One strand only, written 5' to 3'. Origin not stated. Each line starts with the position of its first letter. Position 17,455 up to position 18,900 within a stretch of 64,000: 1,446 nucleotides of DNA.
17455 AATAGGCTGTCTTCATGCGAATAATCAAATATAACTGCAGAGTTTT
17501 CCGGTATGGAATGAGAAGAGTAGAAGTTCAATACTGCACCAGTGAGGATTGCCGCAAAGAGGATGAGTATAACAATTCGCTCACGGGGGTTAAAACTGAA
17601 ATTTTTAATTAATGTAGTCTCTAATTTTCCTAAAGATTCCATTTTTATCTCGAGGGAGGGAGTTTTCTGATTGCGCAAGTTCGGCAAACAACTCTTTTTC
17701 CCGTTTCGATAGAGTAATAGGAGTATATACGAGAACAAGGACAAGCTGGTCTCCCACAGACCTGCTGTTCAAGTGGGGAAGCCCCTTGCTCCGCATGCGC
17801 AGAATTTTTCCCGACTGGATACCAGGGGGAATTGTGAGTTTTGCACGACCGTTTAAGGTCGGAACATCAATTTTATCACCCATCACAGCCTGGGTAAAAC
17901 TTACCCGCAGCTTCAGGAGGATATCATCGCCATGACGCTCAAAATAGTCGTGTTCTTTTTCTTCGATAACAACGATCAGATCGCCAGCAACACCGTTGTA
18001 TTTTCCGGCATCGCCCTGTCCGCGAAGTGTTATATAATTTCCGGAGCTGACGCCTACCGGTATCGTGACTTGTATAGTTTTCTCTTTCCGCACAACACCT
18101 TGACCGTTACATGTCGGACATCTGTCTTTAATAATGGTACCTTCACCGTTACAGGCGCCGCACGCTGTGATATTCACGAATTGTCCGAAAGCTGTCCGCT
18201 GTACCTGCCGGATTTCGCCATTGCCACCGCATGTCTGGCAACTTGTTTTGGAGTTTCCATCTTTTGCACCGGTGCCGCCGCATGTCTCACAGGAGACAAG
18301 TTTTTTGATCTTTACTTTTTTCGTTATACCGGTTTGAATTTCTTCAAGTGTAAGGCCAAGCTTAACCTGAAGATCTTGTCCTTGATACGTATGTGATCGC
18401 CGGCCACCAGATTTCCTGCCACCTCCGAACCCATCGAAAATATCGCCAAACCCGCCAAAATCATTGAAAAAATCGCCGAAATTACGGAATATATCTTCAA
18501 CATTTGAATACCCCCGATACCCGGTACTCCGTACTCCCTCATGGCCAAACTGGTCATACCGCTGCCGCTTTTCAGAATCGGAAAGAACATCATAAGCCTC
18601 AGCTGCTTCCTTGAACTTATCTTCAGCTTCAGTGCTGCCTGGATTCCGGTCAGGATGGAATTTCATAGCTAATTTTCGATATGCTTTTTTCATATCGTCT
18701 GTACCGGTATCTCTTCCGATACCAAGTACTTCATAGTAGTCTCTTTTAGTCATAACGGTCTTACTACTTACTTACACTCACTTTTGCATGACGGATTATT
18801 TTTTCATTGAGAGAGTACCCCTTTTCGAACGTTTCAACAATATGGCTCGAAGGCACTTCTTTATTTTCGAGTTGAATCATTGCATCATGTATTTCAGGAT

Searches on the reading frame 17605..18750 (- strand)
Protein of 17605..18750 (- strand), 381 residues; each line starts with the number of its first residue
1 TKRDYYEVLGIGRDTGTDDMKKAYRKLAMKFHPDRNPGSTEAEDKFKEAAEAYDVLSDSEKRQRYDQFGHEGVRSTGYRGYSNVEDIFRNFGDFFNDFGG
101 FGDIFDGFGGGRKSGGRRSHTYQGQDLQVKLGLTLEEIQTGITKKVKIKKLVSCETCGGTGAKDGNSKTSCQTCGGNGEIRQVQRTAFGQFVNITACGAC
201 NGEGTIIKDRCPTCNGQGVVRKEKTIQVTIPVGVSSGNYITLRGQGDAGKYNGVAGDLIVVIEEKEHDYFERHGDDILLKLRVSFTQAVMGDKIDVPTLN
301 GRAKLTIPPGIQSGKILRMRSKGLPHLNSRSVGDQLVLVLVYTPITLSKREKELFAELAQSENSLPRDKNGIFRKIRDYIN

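Call 53: search_protein_families(library=ncbifam, proteins=[P0251], max_evalue=0.01)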
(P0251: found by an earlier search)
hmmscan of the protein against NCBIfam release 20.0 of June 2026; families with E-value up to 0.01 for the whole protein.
P0251 (491 aa): 6 families
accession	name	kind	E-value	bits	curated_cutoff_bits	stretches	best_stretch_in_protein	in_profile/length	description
NF008572.0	PRK11524.1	equivalog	1.2e-31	109.9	292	2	292-378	172-257/294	adenine-specific DNA-methyltransferase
NF050803.1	DnaMtaseCcrMCaul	equivalog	2.2e-19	69.6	830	1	312-382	182-252/350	adenine-specific DNA-methyltransferase CcrM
NF010253.0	PRK13699.1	subfamily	4.1e-14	52.8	244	1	291-377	121-205/226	DNA methyltransferase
NF040563.1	guided_IscB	equivalog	2.6e-11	43.2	175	1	412-476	183-245/314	RNA-guided endonuclease IscB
NF049971.1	CRISPR_Cas9d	exception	5.4e-11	41.9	375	1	413-474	537-602/986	type II CRISPR RNA-guided endonuclease Cas9d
TIGR01865.2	cas_Csn1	equivalog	1.7e-07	29.9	100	1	409-474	561-633/1070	type II CRISPR RNA-guided endonuclease Cas9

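Call 54: search_protein_families(library=pfam, proteins=[P0251], max_evalue=1)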
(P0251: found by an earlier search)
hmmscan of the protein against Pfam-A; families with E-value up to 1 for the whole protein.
P0251 (491 aa): 10 families
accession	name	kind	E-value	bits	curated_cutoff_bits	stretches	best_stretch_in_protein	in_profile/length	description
PF01555.25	N6_N4_Mtase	-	3.1e-42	145.5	26.7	1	26-373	1-219/221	DNA methylase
PF01844.29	HNH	-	5.8e-12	46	21.4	1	424-469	1-47/47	HNH endonuclease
PF14279.12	HNH_5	-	3.2e-10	40.2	27.5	1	424-475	1-52/56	HNH endonuclease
PF02945.21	Endonuclease_7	-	0.00038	20.7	23.6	1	403-469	7-66/82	Recombination endonuclease VII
PF13395.12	HNH_4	-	0.001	19.4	22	1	432-469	15-51/54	HNH endonuclease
PF03602.21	Cons_hypoth95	-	0.018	15.2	24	1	22-39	110-127/182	Conserved hypothetical protein 95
PF02086.21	MethyltransfD12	-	0.018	15.2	22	0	24-42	174-195/253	D12 class N6 adenine-specific DNA methyltransferase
PF05724.17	TPMT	-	0.066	13.3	26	1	308-371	9-73/218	Thiopurine S-methyltransferase (TPMT)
PF03450.22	CO_deh_flav_C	-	0.12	12.9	25.5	1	343-394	36-88/102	CO dehydrogenase flavoprotein C-terminal domain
PF13847.12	Methyltransf_31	-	0.21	11.7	27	1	335-369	3-40/145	Methyltransferase domain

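Call 61: find_homologous_proteins(query=window:17605-18750:-, max_evalue=1e-40)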
Query window:17605-18750:- (381 aa): 7994 proteins with E <= 1e-40 among 8000 candidates; the best 120 are listed.
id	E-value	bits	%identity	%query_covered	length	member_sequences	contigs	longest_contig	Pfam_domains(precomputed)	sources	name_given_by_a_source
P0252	1.7e-250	849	99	100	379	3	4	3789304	PF00226.37,PF00684.26,PF01556.24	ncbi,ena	-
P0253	2.0e-235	799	92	100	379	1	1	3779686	PF00226.37,PF00684.26,PF01556.24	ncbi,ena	-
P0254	3.3e-206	703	78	100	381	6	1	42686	PF00226.37,PF00684.26,PF01556.24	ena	-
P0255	2.5e-191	654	73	98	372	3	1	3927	PF00226.37,PF00684.26,PF01556.24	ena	-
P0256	2.8e-190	650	72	100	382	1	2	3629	PF00226.37,PF00684.26,PF01556.24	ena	-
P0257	2.4e-189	647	72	100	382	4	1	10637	PF00226.37,PF00684.26,PF01556.24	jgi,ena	-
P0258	4.4e-184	630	71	100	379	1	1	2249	PF00226.37,PF00684.26,PF01556.24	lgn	-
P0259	5.7e-181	620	69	100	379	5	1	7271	PF00226.37,PF00684.26,PF01556.24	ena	-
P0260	1.8e-175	602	68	99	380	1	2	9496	PF00226.37,PF00684.26,PF01556.24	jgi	-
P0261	7.5e-172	590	66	100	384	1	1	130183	PF00226.37,PF00684.26,PF01556.24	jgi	-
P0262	1.5e-171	589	67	99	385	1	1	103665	PF00226.37,PF00684.26,PF01556.24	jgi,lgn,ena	-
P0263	3.0e-171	588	67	99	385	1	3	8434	PF00226.37,PF00684.26,PF01556.24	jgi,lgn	jgi:molecular chaperone DnaJ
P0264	6.4e-170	583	64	100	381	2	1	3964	PF00226.37,PF15777.11,PF00684.26,PF01556.24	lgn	-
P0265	1.8e-168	579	66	100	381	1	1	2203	PF00226.37,PF15777.11,PF00684.26,PF01556.24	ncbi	-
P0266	8.9e-167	573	65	99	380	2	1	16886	PF00226.37,PF15777.11,PF00684.26,PF01556.24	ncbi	ncbi:molecular chaperone DnaJ [candidate division KSB1 bacterium]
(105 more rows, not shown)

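Call 74: search_protein_families(library=padloc, proteins=[P0251], max_evalue=0.001)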
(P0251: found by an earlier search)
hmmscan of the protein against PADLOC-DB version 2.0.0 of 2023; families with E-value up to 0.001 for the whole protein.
P0251 (491 aa): 76 families (the best 25 are shown)
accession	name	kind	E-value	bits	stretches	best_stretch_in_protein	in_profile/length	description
PDLC03354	MTase_II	-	2.1e-62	209.5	2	254-382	267-387/425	Type II methyltransferase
PDLC03339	MTase_II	-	1.3e-54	183.5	3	290-383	184-277/399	Type II methyltransferase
PDLC03300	MTase_II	-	3.3e-44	149.2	2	282-380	182-279/302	Type II methyltransferase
PDLC03299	MTase_II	-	5.8e-38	129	3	291-378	172-258/296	Type II methyltransferase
PDLC03636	MTase_III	-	5.1e-36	122.6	1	96-381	96-409/575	Type III methyltransferase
PDLC03371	MTase_II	-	1.3e-34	118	2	290-380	166-255/260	Type II methyltransferase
PDLC03644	MTase_III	-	1.5e-34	117.6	1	67-381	77-397/542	Type III methyltransferase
PDLC03638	MTase_III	-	8.8e-32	108.3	1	97-381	432-681/816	Type III methyltransferase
PDLC03635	MTase_III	-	4.4e-30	103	2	288-381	482-576/708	Type III methyltransferase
PDLC03633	MTase_III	-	1.3e-27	94.8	2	312-377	288-353/616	Type III methyltransferase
PDLC03641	MTase_III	-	9.9e-27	91.8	1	12-358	110-433/657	Type III methyltransferase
PDLC03320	MTase_II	-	1.6e-22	78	1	293-379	191-276/289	Type II methyltransferase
PDLC03265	MTase_II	-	2.7e-22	77.6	2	301-378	252-329/333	Type II methyltransferase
PDLC03216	MTase_II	-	3.7e-22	76.8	1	316-382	194-260/364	Type II methyltransferase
PDLC03634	MTase_III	-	6.8e-22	76.1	1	14-352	102-425/621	Type III methyltransferase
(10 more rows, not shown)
